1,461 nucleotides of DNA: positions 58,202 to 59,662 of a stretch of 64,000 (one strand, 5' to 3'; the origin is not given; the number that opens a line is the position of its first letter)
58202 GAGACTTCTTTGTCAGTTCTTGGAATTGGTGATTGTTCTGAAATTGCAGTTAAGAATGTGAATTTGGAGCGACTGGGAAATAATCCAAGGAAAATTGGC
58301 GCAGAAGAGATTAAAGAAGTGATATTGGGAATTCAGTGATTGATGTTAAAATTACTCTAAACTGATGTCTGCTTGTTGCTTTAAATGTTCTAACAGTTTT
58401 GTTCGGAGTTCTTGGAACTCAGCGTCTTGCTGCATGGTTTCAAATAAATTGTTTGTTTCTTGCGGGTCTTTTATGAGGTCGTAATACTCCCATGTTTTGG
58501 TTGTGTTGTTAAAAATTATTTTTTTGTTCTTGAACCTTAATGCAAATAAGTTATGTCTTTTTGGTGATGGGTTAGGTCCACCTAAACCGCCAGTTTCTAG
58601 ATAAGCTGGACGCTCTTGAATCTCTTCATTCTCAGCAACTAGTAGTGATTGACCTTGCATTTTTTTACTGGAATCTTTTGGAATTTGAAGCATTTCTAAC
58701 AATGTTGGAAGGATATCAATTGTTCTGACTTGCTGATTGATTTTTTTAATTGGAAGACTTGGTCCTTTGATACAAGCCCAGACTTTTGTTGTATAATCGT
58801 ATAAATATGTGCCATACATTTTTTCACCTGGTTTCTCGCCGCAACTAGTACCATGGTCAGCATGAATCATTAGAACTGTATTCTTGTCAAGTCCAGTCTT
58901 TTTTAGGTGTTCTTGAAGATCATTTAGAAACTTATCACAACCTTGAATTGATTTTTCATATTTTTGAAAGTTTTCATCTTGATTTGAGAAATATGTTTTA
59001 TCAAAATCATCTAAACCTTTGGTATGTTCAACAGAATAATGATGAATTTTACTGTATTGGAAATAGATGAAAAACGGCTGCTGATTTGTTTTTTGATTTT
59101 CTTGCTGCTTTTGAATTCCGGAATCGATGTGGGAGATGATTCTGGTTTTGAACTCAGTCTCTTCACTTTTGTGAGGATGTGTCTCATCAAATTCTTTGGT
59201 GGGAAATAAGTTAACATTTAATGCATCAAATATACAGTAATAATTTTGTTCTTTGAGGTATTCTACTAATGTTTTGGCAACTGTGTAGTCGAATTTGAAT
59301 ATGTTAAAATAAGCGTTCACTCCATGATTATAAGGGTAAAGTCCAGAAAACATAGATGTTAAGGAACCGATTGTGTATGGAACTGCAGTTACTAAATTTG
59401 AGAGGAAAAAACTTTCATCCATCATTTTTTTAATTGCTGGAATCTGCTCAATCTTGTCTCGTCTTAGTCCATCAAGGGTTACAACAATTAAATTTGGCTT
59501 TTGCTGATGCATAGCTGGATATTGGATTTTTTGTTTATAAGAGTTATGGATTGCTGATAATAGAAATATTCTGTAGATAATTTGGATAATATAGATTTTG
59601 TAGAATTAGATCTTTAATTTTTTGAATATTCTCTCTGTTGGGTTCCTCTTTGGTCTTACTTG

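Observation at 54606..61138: Fom1-like cytidylyltransferase-PEP mutase fusion + Ppd + Fe-ADH beside two alkaline-phosphatase-superfamily genes: predicted phosphonate (2-hydroxyethylphosphonate) decoration of an archaeal surface glycan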

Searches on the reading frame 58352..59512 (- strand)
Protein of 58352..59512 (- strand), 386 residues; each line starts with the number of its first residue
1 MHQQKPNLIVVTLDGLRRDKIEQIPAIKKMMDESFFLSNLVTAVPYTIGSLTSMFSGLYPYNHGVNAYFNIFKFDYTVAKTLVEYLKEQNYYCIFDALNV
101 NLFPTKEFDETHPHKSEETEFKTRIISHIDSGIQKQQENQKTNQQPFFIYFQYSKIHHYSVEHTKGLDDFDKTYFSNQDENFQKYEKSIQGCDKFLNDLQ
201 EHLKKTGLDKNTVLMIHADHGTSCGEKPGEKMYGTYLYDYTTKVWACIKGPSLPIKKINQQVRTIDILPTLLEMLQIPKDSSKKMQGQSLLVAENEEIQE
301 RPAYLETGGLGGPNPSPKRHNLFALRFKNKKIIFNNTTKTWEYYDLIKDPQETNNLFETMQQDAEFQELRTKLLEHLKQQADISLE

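Call 3: search_protein_families(library=pfam, proteins=[window:58352-59512:-], max_evalue=0.01)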
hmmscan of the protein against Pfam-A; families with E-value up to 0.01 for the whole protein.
window:58352-59512:- (386 aa): 3 families
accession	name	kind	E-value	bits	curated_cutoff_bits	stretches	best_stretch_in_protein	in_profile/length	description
PF00884.28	Sulfatase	-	1.2e-24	87.6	25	1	6-276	1-300/301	Sulfatase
PF01663.27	Phosphodiest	-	9.4e-16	58.8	23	1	8-225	1-224/342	Type I phosphodiesterase / nucleotide pyrophosphatase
PF16347.10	SGSH_C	-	6.6e-12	46.3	29.3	1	237-376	11-151/154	N-sulphoglucosamine sulphohydrolase, C-terminal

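Call 4: search_protein_families(library=ncbifam, proteins=[window:58352-59512:-], max_evalue=0.01)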
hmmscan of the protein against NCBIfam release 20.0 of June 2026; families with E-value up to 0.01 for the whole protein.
window:58352-59512:- (386 aa): 11 families
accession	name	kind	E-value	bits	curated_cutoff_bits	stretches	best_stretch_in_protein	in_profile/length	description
NF010322.0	PRK13759.1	equivalog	1.3e-27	96.5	481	2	181-380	266-460/486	arylsulfatase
TIGR03417.1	chol_sulfatase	equivalog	1.2e-20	73.9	433.45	1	180-375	250-438/500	choline-sulfatase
NF052527.1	Mn_arylsulf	exception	2.8e-15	56.2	850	1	185-380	267-455/479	manganese-dependent arylsulfatase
NF038282.1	LapC_YejM_PbgA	exception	2.4e-12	46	825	1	4-295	257-521/584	LPS biosynthesis-modulating metalloenzyme YejM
NF045661.1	HdlasePehA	equivalog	1.5e-08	33.7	900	1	129-293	230-391/506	phosphoric/sulfuric ester hydrolase PehA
NF053595.1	LptchSynLtaSGpos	equivalog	2.1e-08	33.2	970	1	136-297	384-547/626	lipoteichoic acid synthase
NF038075.1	fam_STM4013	hypoth_equivalog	1.1e-06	28.4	250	1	137-227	162-239/261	STM4013/SEN3800 family hydrolase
NF053859.1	polymyxin_MCR13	exception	0.00047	19.1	1250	1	176-235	407-465/541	MCR-13 family phosphoethanolamine--lipid A transferase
NF033862.2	polymyxin_MCR10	exception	0.00057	18.7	1250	1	158-235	387-465/539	MCR-10 family phosphoethanolamine--lipid A transferase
NF033836.1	polymyxin_MCR9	exception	0.0021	16.8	1240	1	157-235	386-465/539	MCR-9 family phosphoethanolamine--lipid A transferase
NF028537.1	P_eth_NH2_trans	domain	0.0041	15.7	500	0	184-227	412-455/527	phosphoethanolamine--lipid A transferase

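Call 28: search_solved_structures(query=window:58352-59512:-, max_evalue=0.01, show_alignments=2)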
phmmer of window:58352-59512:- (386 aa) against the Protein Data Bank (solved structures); distinct sequences matched with E-value up to 0.01: 42.
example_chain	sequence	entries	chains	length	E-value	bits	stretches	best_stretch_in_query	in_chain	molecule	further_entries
6hr5_A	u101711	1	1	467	4.7e-14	55.6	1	181-381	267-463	Alpha-L-rhamnosidase/sulfatase (GH78)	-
9s8f_A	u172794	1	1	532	1.2e-11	47.8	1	70-377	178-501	Sulfatase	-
7p24_AAA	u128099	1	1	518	5.9e-11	45.5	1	182-380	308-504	Mucin-desulfating sulfatase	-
7sno_A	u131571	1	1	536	1.2e-10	44.4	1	155-288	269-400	Arylsulfatase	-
9s03_A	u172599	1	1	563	2.1e-10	43.6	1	182-375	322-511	Putative sulfatase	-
7snj_A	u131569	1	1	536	6.4e-10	42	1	155-288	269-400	Arylsulfatase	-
6pt6_B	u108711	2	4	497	1.2e-09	41.1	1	185-382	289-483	exo-2S-iota carrageenan S1 sulfatase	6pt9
6ptk_A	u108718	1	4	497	1.5e-09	40.8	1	185-382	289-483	exo-2S-iota carrageenan S1 sulfatase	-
6pt4_B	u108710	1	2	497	1.8e-09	40.6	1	185-382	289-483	exo-2S-iota carrageenan S1 sulfatase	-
9bes_B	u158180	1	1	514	9.5e-09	38.2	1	140-277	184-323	S1_8A Sulfatase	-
9bb9_A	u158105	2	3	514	1e-08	38.1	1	140-277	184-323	S1_8A sulfatase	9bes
6ust_A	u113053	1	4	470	1.7e-08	37.4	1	184-364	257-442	N-acetylgalactosamine 6-sulfate sulfatase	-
9koq_A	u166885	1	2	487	2.5e-08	36.8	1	189-380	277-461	Sulfatase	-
5g2v_A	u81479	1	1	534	2.7e-08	36.7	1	181-380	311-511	N-ACETYLGLUCOSAMINE-6-SULFATASE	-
7lha_A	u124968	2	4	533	1.9e-07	33.9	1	159-289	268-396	Exo-L-galactose-6-sulfatase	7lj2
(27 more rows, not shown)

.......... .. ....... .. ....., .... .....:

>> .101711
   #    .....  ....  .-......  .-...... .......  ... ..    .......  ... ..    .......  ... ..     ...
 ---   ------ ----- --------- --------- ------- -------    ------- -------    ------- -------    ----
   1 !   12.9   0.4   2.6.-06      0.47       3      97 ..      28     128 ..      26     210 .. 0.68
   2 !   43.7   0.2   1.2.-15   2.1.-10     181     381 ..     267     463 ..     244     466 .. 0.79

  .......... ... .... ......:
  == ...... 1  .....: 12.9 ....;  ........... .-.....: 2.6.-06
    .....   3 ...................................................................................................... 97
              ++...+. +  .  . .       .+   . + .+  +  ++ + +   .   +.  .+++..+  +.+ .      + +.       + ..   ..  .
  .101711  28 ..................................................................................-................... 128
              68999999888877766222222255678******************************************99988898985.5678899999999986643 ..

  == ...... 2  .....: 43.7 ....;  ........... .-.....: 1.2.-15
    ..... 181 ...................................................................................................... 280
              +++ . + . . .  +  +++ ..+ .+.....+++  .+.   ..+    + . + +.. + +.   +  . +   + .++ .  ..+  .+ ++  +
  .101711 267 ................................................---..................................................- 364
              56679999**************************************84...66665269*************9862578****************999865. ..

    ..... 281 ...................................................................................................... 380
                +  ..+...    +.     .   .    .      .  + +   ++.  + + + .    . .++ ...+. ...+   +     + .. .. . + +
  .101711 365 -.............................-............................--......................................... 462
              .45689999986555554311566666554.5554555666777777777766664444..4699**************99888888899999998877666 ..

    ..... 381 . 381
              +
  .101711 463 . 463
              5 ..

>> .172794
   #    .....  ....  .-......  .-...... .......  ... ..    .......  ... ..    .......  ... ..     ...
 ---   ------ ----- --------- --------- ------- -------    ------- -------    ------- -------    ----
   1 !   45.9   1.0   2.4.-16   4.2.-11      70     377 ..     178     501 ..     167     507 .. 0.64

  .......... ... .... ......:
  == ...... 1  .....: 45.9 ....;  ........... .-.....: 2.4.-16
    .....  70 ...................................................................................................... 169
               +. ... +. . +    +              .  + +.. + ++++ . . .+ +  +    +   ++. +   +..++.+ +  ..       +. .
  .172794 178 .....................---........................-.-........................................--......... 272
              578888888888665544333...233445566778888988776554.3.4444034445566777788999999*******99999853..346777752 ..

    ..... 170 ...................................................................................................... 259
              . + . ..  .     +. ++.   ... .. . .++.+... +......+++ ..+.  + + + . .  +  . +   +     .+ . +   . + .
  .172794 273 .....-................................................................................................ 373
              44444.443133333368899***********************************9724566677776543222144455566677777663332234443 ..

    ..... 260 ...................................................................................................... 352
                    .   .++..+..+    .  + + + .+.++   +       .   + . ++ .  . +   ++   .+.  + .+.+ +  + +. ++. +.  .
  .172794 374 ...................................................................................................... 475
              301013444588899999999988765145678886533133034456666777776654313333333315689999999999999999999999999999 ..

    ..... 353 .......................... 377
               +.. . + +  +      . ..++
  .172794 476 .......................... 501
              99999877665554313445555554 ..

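Call 32: find_related_loci(query=A2, collection=metagenome_contigs, flank=10000)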
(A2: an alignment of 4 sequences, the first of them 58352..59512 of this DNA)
Query A2 (386 aa) in metagenome_contigs; peptide patterns used: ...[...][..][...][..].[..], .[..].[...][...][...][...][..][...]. (x = any residue, [..] = any of these).
600 stretches matched a pattern (row limit reached: there are more); 360 encode a relative of the query (tblastn E <= 1e-3); the best 80 are kept; 80 distinct loci.
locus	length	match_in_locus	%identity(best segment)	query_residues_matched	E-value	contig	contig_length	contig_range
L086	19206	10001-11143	36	7-381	8e-80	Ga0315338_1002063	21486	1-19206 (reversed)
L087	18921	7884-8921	36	7-358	3e-76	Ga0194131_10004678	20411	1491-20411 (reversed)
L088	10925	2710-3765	36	3-356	1e-65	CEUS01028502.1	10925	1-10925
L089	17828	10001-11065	34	5-362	1e-58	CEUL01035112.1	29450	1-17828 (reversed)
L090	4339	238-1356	30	2-379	2e-56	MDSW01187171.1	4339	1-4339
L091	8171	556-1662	29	5-382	8e-55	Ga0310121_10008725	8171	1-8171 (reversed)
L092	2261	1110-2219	29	5-379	2e-53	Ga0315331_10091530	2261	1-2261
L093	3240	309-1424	31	2-379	4e-52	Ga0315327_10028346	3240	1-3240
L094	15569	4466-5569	30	5-377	1e-51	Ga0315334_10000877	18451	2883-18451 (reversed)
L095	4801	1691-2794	30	5-374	3e-51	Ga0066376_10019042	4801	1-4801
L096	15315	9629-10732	32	2-373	2e-50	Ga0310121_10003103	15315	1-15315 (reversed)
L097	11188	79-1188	30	5-379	3e-50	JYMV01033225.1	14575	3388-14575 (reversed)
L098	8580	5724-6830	26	7-371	7e-31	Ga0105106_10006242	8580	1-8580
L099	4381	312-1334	27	5-359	4e-30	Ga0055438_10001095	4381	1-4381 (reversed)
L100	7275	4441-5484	28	7-356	3e-29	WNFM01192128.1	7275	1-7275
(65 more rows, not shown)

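Call 36: search_protein_families(library=pfam, proteins=[L089:5860-7104:+, L089:7107-8450:-, L089:8613-9974:+, L089:9995-11119:+, L089:11099-11869:-, L089:11871-12422:-, L089:12415-12903:-, L089:12896-13813:-, L089:13857-14795:+, L089:14815-15747:-], max_evalue=0.001)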
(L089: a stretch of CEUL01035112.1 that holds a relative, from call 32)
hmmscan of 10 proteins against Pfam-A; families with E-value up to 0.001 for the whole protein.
L089:5860-7104:+ (414 aa): 2 families
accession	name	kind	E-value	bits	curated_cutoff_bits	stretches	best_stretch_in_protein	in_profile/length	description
PF00534.26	Glycos_transf_1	-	3.1e-11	43.6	26.4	1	168-333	5-169/172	Glycosyl transferases group 1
PF13692.12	Glyco_trans_1_4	-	1e-07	32.8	27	1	180-320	5-140/142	Glycosyl transferases group 1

L089:7107-8450:- (447 aa): 4 families
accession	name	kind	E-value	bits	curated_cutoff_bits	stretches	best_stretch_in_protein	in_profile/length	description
PF00884.28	Sulfatase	-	1.5e-25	90.6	25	1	3-325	1-300/301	Sulfatase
PF16347.10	SGSH_C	-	3.9e-12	47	29.3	1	286-423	11-147/154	N-sulphoglucosamine sulphohydrolase, C-terminal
PF01676.23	Metalloenzyme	-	2.4e-05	24.4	24.3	1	179-212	169-202/252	Metalloenzyme superfamily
PF01663.27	Phosphodiest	-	3.1e-05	24.2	23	0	5-42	1-35/342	Type I phosphodiesterase / nucleotide pyrophosphatase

L089:8613-9974:+ (453 aa): 1 family
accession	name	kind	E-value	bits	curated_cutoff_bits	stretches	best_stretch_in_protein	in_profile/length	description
PF07883.17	Cupin_2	-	1.6e-05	24.9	27.2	0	169-191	36-58/70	Cupin domain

L089:9995-11119:+ (374 aa): 3 families
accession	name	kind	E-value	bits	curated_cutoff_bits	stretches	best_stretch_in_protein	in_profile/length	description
PF00884.28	Sulfatase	-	4.9e-20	72.5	25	1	4-269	1-300/301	Sulfatase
PF16347.10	SGSH_C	-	1.8e-12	48.1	29.3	1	229-370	10-152/154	N-sulphoglucosamine sulphohydrolase, C-terminal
PF02995.22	DUF229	-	0.00046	19.4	25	1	153-219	281-347/496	Protein of unknown function (DUF229)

L089:11099-11869:- (256 aa): 3 families
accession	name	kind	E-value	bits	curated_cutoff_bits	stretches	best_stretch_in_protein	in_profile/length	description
PF12804.13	NTP_transf_3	-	5.1e-10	40.2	27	1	3-121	1-120/160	MobA-like NTP transferase domain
PF00483.29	NTP_transferase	-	4.7e-09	36.6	21.2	1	3-114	2-126/245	Nucleotidyl transferase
PF01128.25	IspD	-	4.9e-06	26.9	27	1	1-67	1-68/221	2-C-methyl-D-erythritol 4-phosphate cytidylyltransferase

L089:11871-12422:- (183 aa): 1 family
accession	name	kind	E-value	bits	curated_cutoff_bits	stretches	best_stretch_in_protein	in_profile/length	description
PF02775.26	TPP_enzyme_C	-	2.7e-18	66.6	21.9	1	40-155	24-151/151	Thiamine pyrophosphate enzyme, C-terminal TPP binding domain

L089:12415-12903:- (162 aa): 1 family
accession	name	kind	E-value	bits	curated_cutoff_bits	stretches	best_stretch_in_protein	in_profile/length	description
PF02776.23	TPP_enzyme_N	-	6.7e-06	26.3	26.8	1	7-103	5-104/119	Thiamine pyrophosphate enzyme, N-terminal TPP binding domain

L089:12896-13813:- (305 aa): 3 families
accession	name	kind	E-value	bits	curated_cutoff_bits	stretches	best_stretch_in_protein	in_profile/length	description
PF13714.12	PEP_mutase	-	1.5e-59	201.9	31.5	1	14-258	2-239/240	Phosphoenolpyruvate phosphomutase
PF00463.27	ICL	-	9.3e-07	28.2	26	1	82-169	150-238/526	Isocitrate lyase family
PF18949.5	DUF5693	-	0.00041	19.4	29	1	98-267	23-173/609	Family of unknown function (DUF5693)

L089:13857-14795:+ (312 aa): 3 families
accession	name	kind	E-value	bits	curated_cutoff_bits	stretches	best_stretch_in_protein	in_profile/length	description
PF00465.25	Fe-ADH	-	6.5e-27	94.6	31.3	1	7-142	1-167/168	Iron-containing alcohol dehydrogenase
PF25137.1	ADH_Fe_C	-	1.2e-12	48.4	27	1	157-267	4-123/194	Fe-containing alcohol dehydrogenase family, C-terminal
PF13685.12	Fe-ADH_2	-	1.3e-09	38.7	28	1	51-138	52-142/149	Iron-containing alcohol dehydrogenase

L089:14815-15747:- (310 aa): 5 families
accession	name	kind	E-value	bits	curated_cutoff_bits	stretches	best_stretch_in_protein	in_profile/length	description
PF01370.27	Epimerase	-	6.7e-51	173.5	20.9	1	8-237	1-240/240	NAD dependent epimerase/dehydratase family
PF16363.11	GDP_Man_Dehyd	-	1.5e-26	94.1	27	1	40-300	58-332/332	GDP-mannose 4,6 dehydratase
PF01073.25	3Beta_HSD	-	3.2e-08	33.4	22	1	38-231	49-235/280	3-beta hydroxysteroid dehydrogenase/isomerase family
PF02719.21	Polysacc_synt_2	-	3.4e-07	30.2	20.2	0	42-107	62-128/293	Polysaccharide biosynthesis protein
PF04321.23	RmlD_sub_bind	-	3.7e-06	26.7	27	1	7-63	2-59/287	RmlD substrate binding domain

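Call 37: search_protein_families(library=ncbifam, proteins=[L089:8613-9974:+, L089:9995-11119:+, L089:7107-8450:-, L089:12896-13813:-, L089:13857-14795:+], max_evalue=0.001)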
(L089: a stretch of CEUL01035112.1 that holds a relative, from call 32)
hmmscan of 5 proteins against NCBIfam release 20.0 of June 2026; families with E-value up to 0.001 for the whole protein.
L089:8613-9974:+ (453 aa): 0 families

L089:9995-11119:+ (374 aa): 4 families
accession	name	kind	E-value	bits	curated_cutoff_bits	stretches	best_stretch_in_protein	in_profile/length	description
TIGR03417.1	chol_sulfatase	equivalog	2.6e-18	66.2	433.45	1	186-359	263-427/500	choline-sulfatase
NF010322.0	PRK13759.1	equivalog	3.2e-18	65.5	481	1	176-361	268-446/486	arylsulfatase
NF052527.1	Mn_arylsulf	exception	3.8e-13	49.2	850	1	153-370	242-449/479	manganese-dependent arylsulfatase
NF045661.1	HdlasePehA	equivalog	6e-08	31.7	900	1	177-294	283-398/506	phosphoric/sulfuric ester hydrolase PehA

L089:7107-8450:- (447 aa): 6 families
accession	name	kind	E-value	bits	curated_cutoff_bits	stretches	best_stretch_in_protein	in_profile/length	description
TIGR03417.1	chol_sulfatase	equivalog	8.8e-17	61.1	433.45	1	281-422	300-438/500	choline-sulfatase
NF010322.0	PRK13759.1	equivalog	9.5e-16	57.3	481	1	292-422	326-451/486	arylsulfatase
NF052527.1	Mn_arylsulf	exception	3.1e-11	42.8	850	1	291-443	322-467/479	manganese-dependent arylsulfatase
NF045661.1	HdlasePehA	equivalog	1.9e-08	33.4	900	0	2-44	2-45/506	phosphoric/sulfuric ester hydrolase PehA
NF038282.1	LapC_YejM_PbgA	exception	4.3e-07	28.6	825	1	2-214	258-453/584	LPS biosynthesis-modulating metalloenzyme YejM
NF038075.1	fam_STM4013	hypoth_equivalog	4.7e-05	23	250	0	43-218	64-238/261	STM4013/SEN3800 family hydrolase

L089:12896-13813:- (305 aa): 8 families
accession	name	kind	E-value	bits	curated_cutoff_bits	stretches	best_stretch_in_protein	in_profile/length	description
TIGR02320.1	PEP_mutase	equivalog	8.8e-91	303.8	319.55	1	13-283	1-282/284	phosphoenolpyruvate mutase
TIGR02321.1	Pphn_pyruv_hyd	equivalog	1.4e-76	257.4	374.4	1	12-287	6-282/290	phosphonopyruvate hydrolase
TIGR02317.1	prpB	equivalog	5.7e-53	180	354.4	1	12-293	4-282/285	methylisocitrate lyase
NF008455.0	PRK11320.1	equivalog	8.9e-41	140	353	1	14-290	12-286/295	methylisocitrate lyase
TIGR02319.1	CPEP_Pphonmut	equivalog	2.1e-32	112.5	420.05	1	13-286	8-282/294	carboxyvinyl-carboxyphosphonate phosphorylmutase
TIGR01346.1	isocit_lyase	equivalog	6.8e-09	34.7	275.9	1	82-169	151-239/527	isocitrate lyase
NF011645.0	PRK15063.1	equivalog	1.5e-07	30.6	562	1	81-227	147-294/430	isocitrate lyase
NF005074.0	PRK06498.1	equivalog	1.2e-06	27.4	446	1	79-176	176-275/531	isocitrate lyase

L089:13857-14795:+ (312 aa): 18 families
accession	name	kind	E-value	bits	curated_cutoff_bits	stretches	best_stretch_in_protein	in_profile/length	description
NF010378.0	PRK13805.1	equivalog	6.2e-25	87.2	951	2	102-283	598-787/872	bifunctional acetaldehyde-CoA/alcohol dehydrogenase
NF041833.1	Fe_ADH_ErcA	equivalog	6.7e-21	74.8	550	2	102-273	133-315/382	alcohol dehydrogenase-like regulatory protein ErcA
NF050025.1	SulfAcetaldRedSarD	equivalog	2.1e-19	69.6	700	1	102-270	133-312/385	sulfoacetaldehyde reductase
NF007911.0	PRK10624.1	equivalog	1.5e-18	66.9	537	2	102-274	135-316/382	lactaldehyde reductase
TIGR02638.1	lactal_redase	equivalog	4.6e-18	65.2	523.15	2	102-274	134-317/379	lactaldehyde reductase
TIGR03405.1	Phn_Fe-ADH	equivalog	9.6e-18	64.1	423.7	2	96-243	124-282/355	iron-containing alcohol dehydrogenase PsrA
NF058672.1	4HyButDHCUPNE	equivalog_domain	7.6e-16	58.3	500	2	43-95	53-105/378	4-hydroxybutyrate dehydrogenase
NF053866.1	CholDhdGbsBBac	equivalog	4e-15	55.3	550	2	102-282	143-332/392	choline dehydrogenase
NF006941.0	PRK09423.1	subfamily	4e-14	52.2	336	1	50-177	60-188/367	glycerol dehydrogenase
NF011998.0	PRK15454.1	equivalog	2.3e-12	46.3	556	1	57-282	89-343/395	ethanolamine utilization ethanol dehydrogenase EutG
NF041822.1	daptide_DH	equivalog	2.3e-09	36.6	300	1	73-95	53-75/363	daptide-type RiPP biosynthesis dehydogenase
NF011717.0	PRK15138.1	equivalog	3.2e-09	36.3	645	1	2-97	4-108/387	alcohol dehydrogenase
NF002022.0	PRK00843.1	equivalog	1.3e-08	34.2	413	1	56-170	69-181/350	NAD(P)-dependent glycerol-1-phosphate dehydrogenase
NF053832.1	GlycoaldRedHalo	equivalog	2.1e-08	33.7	550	1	55-174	65-185/363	glycolaldehyde reductase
TIGR01357.1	aroB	equivalog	5.6e-08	32.4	305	0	217-306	235-330/344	3-dehydroquinate synthase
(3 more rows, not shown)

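Call 39: search_solved_structures(query=L089:8613-9974:+, max_evalue=0.001)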
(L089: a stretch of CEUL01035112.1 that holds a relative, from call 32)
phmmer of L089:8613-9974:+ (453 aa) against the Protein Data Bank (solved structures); distinct sequences matched with E-value up to 0.001: 8.
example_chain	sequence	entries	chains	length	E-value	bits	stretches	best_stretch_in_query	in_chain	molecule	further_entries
6b9s_A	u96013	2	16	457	5.3e-193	645.2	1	4-453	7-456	Methylphosphonate synthase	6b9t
6b9r_A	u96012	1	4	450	2e-83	284.1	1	20-447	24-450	Hydroxyethylphosphonate dioxygenase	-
5u55_A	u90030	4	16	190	1.6e-08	37.3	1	74-207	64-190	(S)-2-hydroxypropylphosphonic acid epoxidase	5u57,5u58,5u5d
4j1x_A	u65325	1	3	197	3.7e-06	29.5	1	77-201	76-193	Epoxidase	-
1zz6_A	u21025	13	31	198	3.7e-06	29.5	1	77-201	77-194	Hydroxypropylphosphonic Acid Epoxidase | Hydroxyprophylphosphonic Acid Epoxidase | EPOXIDASE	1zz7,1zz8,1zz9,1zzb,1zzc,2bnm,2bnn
3g7d_A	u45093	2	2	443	4.9e-05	25.8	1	86-418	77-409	PhpD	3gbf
4yar_A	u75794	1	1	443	5.5e-05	25.6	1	86-418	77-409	2-hydroxyethylphosphonate dioxygenase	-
3rzz_A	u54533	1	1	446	0.00015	24.1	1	86-418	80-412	Hydroxyethylphoshphonate Dioxygenase (PhpD)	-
